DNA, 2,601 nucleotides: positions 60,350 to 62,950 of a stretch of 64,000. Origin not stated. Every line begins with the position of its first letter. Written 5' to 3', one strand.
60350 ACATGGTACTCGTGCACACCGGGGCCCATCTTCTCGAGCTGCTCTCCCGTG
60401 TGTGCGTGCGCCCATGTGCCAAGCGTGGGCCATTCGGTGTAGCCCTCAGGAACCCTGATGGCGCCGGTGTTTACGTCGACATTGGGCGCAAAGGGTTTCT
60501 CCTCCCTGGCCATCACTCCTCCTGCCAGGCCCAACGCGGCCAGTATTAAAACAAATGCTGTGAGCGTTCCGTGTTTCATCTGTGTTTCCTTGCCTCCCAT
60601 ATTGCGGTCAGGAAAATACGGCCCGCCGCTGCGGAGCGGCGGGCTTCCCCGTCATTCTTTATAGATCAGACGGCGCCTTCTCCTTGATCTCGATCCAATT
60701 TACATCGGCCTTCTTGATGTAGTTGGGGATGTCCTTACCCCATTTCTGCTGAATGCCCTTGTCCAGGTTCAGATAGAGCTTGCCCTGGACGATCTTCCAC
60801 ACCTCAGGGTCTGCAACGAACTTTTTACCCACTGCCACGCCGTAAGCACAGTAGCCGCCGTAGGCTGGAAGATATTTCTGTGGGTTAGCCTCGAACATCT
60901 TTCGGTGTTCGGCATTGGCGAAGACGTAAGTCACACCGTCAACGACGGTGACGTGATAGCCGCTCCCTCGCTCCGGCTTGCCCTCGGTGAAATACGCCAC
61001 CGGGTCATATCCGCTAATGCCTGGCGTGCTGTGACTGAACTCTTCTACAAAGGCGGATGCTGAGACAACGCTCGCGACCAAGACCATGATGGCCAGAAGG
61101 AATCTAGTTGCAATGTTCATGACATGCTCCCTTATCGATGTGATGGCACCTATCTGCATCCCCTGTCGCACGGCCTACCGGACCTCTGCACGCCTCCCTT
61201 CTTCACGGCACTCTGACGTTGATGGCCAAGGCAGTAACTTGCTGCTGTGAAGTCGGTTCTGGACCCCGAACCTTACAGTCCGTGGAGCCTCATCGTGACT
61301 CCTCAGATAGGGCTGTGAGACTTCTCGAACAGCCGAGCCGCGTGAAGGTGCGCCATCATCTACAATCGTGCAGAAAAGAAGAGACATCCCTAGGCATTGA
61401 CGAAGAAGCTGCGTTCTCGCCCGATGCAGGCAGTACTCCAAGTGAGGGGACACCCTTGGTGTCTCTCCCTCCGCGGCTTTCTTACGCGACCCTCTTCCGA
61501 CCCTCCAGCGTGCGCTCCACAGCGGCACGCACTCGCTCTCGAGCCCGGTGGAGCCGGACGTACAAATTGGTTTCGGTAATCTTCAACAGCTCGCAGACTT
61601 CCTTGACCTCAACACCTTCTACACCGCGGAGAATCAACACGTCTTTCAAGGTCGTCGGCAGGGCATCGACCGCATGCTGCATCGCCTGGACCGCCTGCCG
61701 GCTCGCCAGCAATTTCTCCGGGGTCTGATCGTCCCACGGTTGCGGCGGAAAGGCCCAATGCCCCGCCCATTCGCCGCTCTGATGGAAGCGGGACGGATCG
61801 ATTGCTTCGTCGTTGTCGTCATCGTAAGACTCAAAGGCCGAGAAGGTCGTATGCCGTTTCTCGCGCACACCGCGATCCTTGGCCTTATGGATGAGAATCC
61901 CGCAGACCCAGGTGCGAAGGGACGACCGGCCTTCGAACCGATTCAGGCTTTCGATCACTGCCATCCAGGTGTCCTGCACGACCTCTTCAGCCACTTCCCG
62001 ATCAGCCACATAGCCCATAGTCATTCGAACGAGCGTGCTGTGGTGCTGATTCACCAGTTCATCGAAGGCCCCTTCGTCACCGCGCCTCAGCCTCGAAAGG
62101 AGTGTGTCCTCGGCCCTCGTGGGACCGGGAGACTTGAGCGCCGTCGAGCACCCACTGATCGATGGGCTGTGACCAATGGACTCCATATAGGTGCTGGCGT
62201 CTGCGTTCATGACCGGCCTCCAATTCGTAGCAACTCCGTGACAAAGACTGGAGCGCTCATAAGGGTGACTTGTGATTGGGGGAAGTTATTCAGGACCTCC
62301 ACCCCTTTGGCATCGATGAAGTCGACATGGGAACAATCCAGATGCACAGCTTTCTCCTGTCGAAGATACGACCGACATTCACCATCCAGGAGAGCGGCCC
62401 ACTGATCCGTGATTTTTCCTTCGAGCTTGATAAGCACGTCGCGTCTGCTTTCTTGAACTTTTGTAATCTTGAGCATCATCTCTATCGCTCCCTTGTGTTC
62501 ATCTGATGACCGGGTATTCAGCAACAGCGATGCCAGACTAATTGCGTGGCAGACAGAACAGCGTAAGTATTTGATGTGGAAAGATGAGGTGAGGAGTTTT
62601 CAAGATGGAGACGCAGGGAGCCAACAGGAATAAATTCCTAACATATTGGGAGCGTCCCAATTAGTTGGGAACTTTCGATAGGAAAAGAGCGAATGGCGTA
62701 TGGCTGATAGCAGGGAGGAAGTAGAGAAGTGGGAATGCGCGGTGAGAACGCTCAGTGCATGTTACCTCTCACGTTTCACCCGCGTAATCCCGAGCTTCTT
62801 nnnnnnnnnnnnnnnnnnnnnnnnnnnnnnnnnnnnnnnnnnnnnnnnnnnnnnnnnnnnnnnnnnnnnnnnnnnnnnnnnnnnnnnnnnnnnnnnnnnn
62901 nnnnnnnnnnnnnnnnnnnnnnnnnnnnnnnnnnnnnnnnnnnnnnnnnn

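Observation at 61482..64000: Sigma-54 activator > sigma-54 promoter > STAS protein translationally coupled to an ECF sigma with no anti-sigma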

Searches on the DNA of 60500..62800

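Call 82: search_rna_families(source=window, start=60500, end=62800, threshold=evalue, max_evalue=1)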
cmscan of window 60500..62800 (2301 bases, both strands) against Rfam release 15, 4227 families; matches with E-value up to 1: 0.
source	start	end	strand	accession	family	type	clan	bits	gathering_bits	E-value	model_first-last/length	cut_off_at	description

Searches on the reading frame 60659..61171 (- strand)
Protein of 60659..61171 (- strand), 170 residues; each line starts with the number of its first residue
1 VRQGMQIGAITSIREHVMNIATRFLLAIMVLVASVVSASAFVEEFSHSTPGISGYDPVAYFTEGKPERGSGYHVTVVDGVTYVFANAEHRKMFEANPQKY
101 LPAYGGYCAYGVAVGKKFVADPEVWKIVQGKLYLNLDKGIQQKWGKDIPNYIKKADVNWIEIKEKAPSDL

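Call 3: search_protein_families(library=pfam, proteins=[window:60659-61171:-], max_evalue=0.01)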
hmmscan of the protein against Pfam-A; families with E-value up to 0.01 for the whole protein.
window:60659-61171:- (170 aa): 0 families

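Call 95: search_protein_families(library=ncbifam, proteins=[window:60659-61120:-], max_evalue=0.001)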
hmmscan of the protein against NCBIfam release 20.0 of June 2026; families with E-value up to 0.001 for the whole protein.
window:60659-61120:- (153 aa): 1 family
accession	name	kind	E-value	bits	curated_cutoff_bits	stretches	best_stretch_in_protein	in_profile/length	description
NF041384.1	YHS_seleno_dom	subfamily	7.9e-43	145.3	70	1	35-143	4-112/113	YHS domain-containing (seleno)protein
